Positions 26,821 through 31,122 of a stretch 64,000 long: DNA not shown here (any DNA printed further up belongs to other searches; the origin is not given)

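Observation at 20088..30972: Convergent pair of ~1330-codon paralogous secreted lectin-like proteins bracketing an iron-storage/redox cassette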

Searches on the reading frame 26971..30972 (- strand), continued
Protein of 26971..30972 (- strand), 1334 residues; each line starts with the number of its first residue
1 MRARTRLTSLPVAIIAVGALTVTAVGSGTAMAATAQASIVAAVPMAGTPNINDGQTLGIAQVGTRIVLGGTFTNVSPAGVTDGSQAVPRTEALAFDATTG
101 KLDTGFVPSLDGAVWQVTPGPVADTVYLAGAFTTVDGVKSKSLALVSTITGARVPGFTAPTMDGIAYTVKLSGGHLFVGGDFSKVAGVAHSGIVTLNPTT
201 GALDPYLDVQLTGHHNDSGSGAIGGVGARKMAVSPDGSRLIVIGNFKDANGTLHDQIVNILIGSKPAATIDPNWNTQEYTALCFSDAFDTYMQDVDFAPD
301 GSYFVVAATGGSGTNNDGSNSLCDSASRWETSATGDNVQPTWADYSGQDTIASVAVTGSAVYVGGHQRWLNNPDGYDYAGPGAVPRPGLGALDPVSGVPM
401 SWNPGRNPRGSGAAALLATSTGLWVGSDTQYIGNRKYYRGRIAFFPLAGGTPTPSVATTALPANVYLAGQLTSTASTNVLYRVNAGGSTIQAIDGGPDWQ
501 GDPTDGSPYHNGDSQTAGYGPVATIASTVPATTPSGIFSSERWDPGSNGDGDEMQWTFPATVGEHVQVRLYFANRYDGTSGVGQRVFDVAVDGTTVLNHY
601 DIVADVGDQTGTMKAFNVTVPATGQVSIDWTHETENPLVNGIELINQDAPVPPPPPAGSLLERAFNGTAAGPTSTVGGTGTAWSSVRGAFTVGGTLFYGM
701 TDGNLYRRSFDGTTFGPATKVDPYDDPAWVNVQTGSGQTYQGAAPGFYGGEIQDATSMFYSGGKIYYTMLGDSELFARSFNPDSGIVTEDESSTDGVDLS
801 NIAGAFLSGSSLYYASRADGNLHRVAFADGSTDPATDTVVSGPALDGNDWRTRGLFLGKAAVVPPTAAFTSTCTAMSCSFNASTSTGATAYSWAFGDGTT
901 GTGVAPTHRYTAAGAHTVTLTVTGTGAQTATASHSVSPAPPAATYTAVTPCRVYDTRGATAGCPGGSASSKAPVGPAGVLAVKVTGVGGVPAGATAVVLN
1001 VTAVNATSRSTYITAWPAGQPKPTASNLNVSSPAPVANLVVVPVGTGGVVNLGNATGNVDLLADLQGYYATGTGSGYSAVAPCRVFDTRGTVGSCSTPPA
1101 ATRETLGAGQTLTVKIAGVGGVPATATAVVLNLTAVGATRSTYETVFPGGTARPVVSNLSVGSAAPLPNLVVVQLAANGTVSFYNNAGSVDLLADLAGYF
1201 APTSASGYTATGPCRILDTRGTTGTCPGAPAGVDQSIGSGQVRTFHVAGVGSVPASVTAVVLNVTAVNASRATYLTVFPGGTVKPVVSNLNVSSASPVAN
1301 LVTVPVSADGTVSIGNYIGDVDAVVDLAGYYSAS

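Call 51: search_protein_families(library=pfam, proteins=[P0005, P0014, P0030, P0087, P0092, P0099, P0113, P0054], max_evalue=0.5)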
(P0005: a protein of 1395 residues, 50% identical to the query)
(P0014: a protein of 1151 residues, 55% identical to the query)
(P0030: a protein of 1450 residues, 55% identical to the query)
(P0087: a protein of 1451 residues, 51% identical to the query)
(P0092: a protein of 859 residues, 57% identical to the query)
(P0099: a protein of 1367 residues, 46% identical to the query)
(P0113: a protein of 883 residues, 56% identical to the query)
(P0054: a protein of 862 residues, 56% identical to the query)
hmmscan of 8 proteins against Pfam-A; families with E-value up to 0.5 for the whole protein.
P0005 (1395 aa): 15 families
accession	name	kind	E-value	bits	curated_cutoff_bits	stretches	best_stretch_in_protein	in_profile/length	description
PF18911.6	PKD_4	-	5.1e-45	151.9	27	2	1024-1094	12-81/85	PKD domain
PF11721.14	Malectin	-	3.2e-31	108.9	23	2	468-625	1-162/163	Malectin domain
PF00801.26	PKD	-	6.9e-20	71.3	23.5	2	1028-1090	13-75/80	PKD domain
PF22352.2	K319L-like_PKD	-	4.5e-11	43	27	2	1034-1095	16-83/84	K319L-like, PKD domain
PF12819.13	Malectin_like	-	1.5e-09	38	24.5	2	521-630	215-330/331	Malectin-like domain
PF17164.10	DUF5122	-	7.5e-09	36.2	27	1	171-202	4-34/36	Domain of unknown function (DUF5122) beta-propeller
PF12768.13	Rax2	-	0.00016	21.6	28.8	2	90-206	3-118/254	Rax2 C-terminal beta propeller domain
PF16403.11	Bact_surface_Ig-like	-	0.00055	20.4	27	1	1069-1095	44-70/71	Bacterial surface protein, Ig-like domain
PF06366.19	FlhE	-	0.0014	19.1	25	0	714-781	33-100/106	Flagellar protein FlhE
PF18981.6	InlK_D3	-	0.0078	16.7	25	1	1069-1088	47-66/75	Internalin K domain (D3/D4)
PF05345.18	He_PIG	-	0.018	15.9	24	2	1066-1095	65-94/96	Putative Ig domain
PF21027.3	Sde0182_C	-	0.038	15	27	0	1033-1058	3-29/83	Cellulose-binding protein Sde0182, C-terminal domain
PF00274.25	Glycolytic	-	0.11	11.7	22.2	1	789-849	83-142/349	Fructose-bisphosphate aldolase class-I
PF12892.13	FctA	-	0.14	13.3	22.1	0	1155-1188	84-115/120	Spy0128-like isopeptide containing domain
PF16967.11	TcfC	-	0.15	12.1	29.4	0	1155-1178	43-66/68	E-set like domain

P0014 (1151 aa): 9 families
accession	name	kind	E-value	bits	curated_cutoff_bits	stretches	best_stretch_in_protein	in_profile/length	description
PF18911.6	PKD_4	-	2.4e-21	76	27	1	860-935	3-82/85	PKD domain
PF11721.14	Malectin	-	7.9e-15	55.7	23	1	475-638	1-163/163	Malectin domain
PF00801.26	PKD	-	7e-13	48.8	23.5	1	870-933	13-76/80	PKD domain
PF12768.13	Rax2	-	2.8e-06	27.3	28.8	1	84-201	1-117/254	Rax2 C-terminal beta propeller domain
PF12819.13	Malectin_like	-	4.5e-06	26.6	24.5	1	504-641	190-329/331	Malectin-like domain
PF17164.10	DUF5122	-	7.7e-06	26.5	27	0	165-192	2-29/36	Domain of unknown function (DUF5122) beta-propeller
PF22352.2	K319L-like_PKD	-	0.0011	19.4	27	1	875-938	15-84/84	K319L-like, PKD domain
PF07676.18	PD40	-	0.005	17.2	20.9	0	289-309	14-35/38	WD40-like Beta Propeller Repeat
PF00400.38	WD40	-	0.016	16.2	27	0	286-302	14-30/39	WD domain, G-beta repeat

P0030 (1450 aa): 20 families
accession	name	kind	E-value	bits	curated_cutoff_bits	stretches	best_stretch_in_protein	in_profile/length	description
PF18911.6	PKD_4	-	3.9e-42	142.6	27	2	860-935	1-78/85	PKD domain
PF00801.26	PKD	-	2.5e-24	85.5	23.5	2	1176-1231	21-76/80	PKD domain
PF11721.14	Malectin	-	5.2e-17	62.7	23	1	477-640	2-163/163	Malectin domain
PF22352.2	K319L-like_PKD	-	3.9e-13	49.6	27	2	873-939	11-83/84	K319L-like, PKD domain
PF12768.13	Rax2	-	3.4e-07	30.4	28.8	1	87-203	2-117/254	Rax2 C-terminal beta propeller domain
PF17164.10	DUF5122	-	3e-06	27.8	27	0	169-193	4-28/36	Domain of unknown function (DUF5122) beta-propeller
PF16403.11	Bact_surface_Ig-like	-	8.1e-06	26.2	27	2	912-939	43-70/71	Bacterial surface protein, Ig-like domain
PF08329.16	ChitinaseA_N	-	0.00031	20.9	21.2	0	900-941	67-108/133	Chitinase A, N-terminal domain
PF21027.3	Sde0182_C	-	0.00043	21.2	27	0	878-897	4-24/83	Cellulose-binding protein Sde0182, C-terminal domain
PF16435.11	DUF5032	-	0.00071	19.4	25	2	909-936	222-249/259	Domain of unknown function (DUF5032)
PF12819.13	Malectin_like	-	0.0017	18.1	24.5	1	520-643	203-329/331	Malectin-like domain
PF07495.19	Y_Y_Y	-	0.0038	17.5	26.6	0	910-936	32-58/65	Y_Y_Y domain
PF16610.10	dbPDZ_assoc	-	0.0091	16.7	30.7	0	919-951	40-72/81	Unstructured region between two PDZ domains on Dlg5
PF18981.6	InlK_D3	-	0.011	16.3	25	0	913-933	47-67/75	Internalin K domain (D3/D4)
PF21853.1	DUF6912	-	0.015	15.9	27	0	1017-1071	73-125/160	Family of unknown function (DUF6912)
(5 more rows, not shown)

P0087 (1451 aa): 8 families
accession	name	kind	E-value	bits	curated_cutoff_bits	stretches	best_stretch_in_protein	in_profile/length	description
PF18911.6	PKD_4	-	4.4e-39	132.9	27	2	1166-1234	12-79/85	PKD domain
PF00801.26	PKD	-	7.7e-20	71.1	23.5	2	878-935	19-76/80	PKD domain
PF11721.14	Malectin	-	1.1e-16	61.6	23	1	476-638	2-163/163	Malectin domain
PF17164.10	DUF5122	-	3.7e-08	33.9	27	1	170-201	4-34/36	Domain of unknown function (DUF5122) beta-propeller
PF22352.2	K319L-like_PKD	-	1.3e-07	31.9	27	2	1171-1230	11-76/84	K319L-like, PKD domain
PF21027.3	Sde0182_C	-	1.7e-06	29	27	2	877-897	3-23/83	Cellulose-binding protein Sde0182, C-terminal domain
PF12819.13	Malectin_like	-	9.4e-05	22.3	24.5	1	532-641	217-329/331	Malectin-like domain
PF12768.13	Rax2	-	0.002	18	28.8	1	88-203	2-116/254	Rax2 C-terminal beta propeller domain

P0092 (859 aa): 4 families
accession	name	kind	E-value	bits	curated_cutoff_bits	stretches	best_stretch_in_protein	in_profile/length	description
PF11721.14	Malectin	-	6.7e-16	59.1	23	1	483-626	1-129/163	Malectin domain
PF17164.10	DUF5122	-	9.6e-07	29.4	27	0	131-153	6-28/36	Domain of unknown function (DUF5122) beta-propeller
PF12768.13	Rax2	-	4.9e-06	26.5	28.8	1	99-212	3-116/254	Rax2 C-terminal beta propeller domain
PF12819.13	Malectin_like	-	0.00023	21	24.5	1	556-649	231-328/331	Malectin-like domain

P0099 (1367 aa): 14 families
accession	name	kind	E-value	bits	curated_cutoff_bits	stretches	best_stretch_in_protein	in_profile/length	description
PF18911.6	PKD_4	-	6e-45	151.7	27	2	992-1070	1-83/85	PKD domain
PF11721.14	Malectin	-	1.3e-33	116.7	23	2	456-613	2-163/163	Malectin domain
PF00801.26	PKD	-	2.8e-29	101.4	23.5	2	1009-1068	18-77/80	PKD domain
PF22352.2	K319L-like_PKD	-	1.3e-12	48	27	2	1087-1154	11-84/84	K319L-like, PKD domain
PF12819.13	Malectin_like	-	3.5e-11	43.4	24.5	2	521-615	228-328/331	Malectin-like domain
PF17164.10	DUF5122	-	7.1e-07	29.8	27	0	166-189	5-28/36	Domain of unknown function (DUF5122) beta-propeller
PF12768.13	Rax2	-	0.00099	19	28.8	1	103-197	23-115/254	Rax2 C-terminal beta propeller domain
PF17963.7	Big_9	-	0.0013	20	23.6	1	992-1070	1-88/89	Bacterial Ig domain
PF18981.6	InlK_D3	-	0.0015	19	25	0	1125-1154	45-73/75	Internalin K domain (D3/D4)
PF16403.11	Bact_surface_Ig-like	-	0.0071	16.8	27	0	1045-1071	44-70/71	Bacterial surface protein, Ig-like domain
PF21027.3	Sde0182_C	-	0.056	14.5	27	0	1009-1027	3-21/83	Cellulose-binding protein Sde0182, C-terminal domain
PF08329.16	ChitinaseA_N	-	0.085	13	21.2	0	1120-1162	73-115/133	Chitinase A, N-terminal domain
PF16762.11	RHH_6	-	0.16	13.1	27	0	527-554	3-30/77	Ribbon-helix-helix domain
PF17961.7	Big_8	-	0.5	11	22.9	0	568-607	42-79/103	Bacterial Ig domain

P0113 (883 aa): 3 families
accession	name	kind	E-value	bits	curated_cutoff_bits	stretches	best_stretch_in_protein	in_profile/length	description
PF11721.14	Malectin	-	1.9e-16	60.9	23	1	480-647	1-163/163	Malectin domain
PF12819.13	Malectin_like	-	5.6e-05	23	24.5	1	536-650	215-329/331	Malectin-like domain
PF25174.1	Beta-prop_THOC3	-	0.14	11.5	305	1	261-308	186-233/272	THOC3 beta-propeller domain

P0054 (862 aa): 9 families
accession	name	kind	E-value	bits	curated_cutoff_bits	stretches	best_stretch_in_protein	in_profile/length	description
PF11721.14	Malectin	-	2.1e-13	51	23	1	479-641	1-162/163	Malectin domain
PF17164.10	DUF5122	-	5.8e-06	26.9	27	1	122-145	5-28/36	Domain of unknown function (DUF5122) beta-propeller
PF12819.13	Malectin_like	-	2.3e-05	24.2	24.5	1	531-645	214-329/331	Malectin-like domain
PF12768.13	Rax2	-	0.00015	21.6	28.8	1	90-205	3-117/254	Rax2 C-terminal beta propeller domain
PF00400.38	WD40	-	0.00079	20.3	27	1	288-307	12-31/39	WD domain, G-beta repeat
PF07676.18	PD40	-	0.0023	18.3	20.9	1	292-310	13-32/38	WD40-like Beta Propeller Repeat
PF25174.1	Beta-prop_THOC3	-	0.023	14.1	305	1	272-307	198-233/272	THOC3 beta-propeller domain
PF24817.1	WD40_WDHD1_1st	-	0.12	11.9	109.9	0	292-318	227-253/291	WDHD1 first WD40 domain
PF04053.20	B-prop_COPA_B_2nd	-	0.29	11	57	0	284-347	27-77/248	COPA/B second beta-propeller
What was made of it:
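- On DUF5122 / Rax2-type beta-propeller (PF17164, PF12768): Homologues aligned end to end do pass: P0005 at 36.2 and P0087 at 33.9, and Rax2 in P0030 at 30.4 against 28.8 (call 51).
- Closest known: Rax2 C-terminal / DUF5122. Same: Relatives reach the Pfam cut-offs: P0005 at 36.2 bits and P0087 at 33.9 bits against 27 for DUF5122, and P0030 at 30.4 bits against 28.8 for Rax2 (call 51).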

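Call 68: find_encoding_contigs(protein=P0015, flank=7000, max_places=1)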
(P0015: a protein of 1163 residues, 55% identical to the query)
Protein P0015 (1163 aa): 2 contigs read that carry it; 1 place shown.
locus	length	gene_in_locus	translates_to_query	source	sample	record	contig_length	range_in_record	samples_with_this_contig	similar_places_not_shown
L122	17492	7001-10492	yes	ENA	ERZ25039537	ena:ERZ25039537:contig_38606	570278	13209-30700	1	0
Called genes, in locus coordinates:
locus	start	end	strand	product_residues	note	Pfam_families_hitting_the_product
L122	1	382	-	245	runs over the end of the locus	-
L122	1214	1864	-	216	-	PF01209:Ubie_methyltran, PF13489:Methyltransf_23 (weak), PF13847:Methyltransf_31, PF08241:Methyltransf_11, PF08242:Methyltransf_12, PF13649:Methyltransf_25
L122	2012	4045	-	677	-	PF07676:PD40 (faint), PF26549:Tricorn_N (faint), PF20434:BD-FAE (faint), PF00326:Peptidase_S9, PF00561:Abhydrolase_1 (faint), PF12146:Hydrolase_4 (faint)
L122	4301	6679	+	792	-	PF12768:Rax2 (faint), PF17164:DUF5122 (faint), PF00400:WD40 (faint), PF00652:Ricin_B_lectin, PF14200:RicinB_lectin_2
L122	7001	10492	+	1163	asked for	PF11721:Malectin, PF18911:PKD_4, PF00801:PKD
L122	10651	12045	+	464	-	-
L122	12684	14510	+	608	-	PF02706:Wzz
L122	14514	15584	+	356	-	PF11258:DUF3048, PF17479:DUF3048_C (weak)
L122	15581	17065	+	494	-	-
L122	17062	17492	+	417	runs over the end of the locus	-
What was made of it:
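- The architecture 'conserved head plus interchangeable CBM-type domains' (malectin, two malectins, or ricin-B) is typical of CAZymes (calls 51, 68).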

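Call 69: find_encoding_contigs(protein=P0113, flank=7000, max_places=1)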
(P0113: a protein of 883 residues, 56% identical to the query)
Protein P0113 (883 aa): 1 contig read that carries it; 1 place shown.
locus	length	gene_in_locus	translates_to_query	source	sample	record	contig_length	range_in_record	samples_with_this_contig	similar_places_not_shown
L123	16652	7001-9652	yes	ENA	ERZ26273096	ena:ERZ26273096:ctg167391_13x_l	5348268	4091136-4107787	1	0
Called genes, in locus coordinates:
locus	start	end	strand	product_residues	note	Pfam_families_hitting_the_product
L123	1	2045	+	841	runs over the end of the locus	PF15902:Sortilin-Vps10 (faint)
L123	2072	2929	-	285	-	PF00106:adh_short, PF01073:3Beta_HSD, PF01370:Epimerase, PF02719:Polysacc_synt_2 (faint), PF04321:RmlD_sub_bind (weak), PF08659:KR (faint), PF13460:NAD_binding_10 (weak), PF16363:GDP_Man_Dehyd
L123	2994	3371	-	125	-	-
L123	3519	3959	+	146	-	PF17252:DUF5319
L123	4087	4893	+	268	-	PF13185:GAF_2 (weak), PF01590:GAF (weak), PF03861:ANTAR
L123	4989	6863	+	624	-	-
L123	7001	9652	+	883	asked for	PF11721:Malectin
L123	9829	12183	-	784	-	PF03706:LPG_synthase_TM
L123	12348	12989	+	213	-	-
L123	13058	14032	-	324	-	PF00248:Aldo_ket_red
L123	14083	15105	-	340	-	PF01370:Epimerase, PF05368:NmrA, PF13460:NAD_binding_10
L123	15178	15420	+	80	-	-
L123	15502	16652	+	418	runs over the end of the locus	PF01384:PHO4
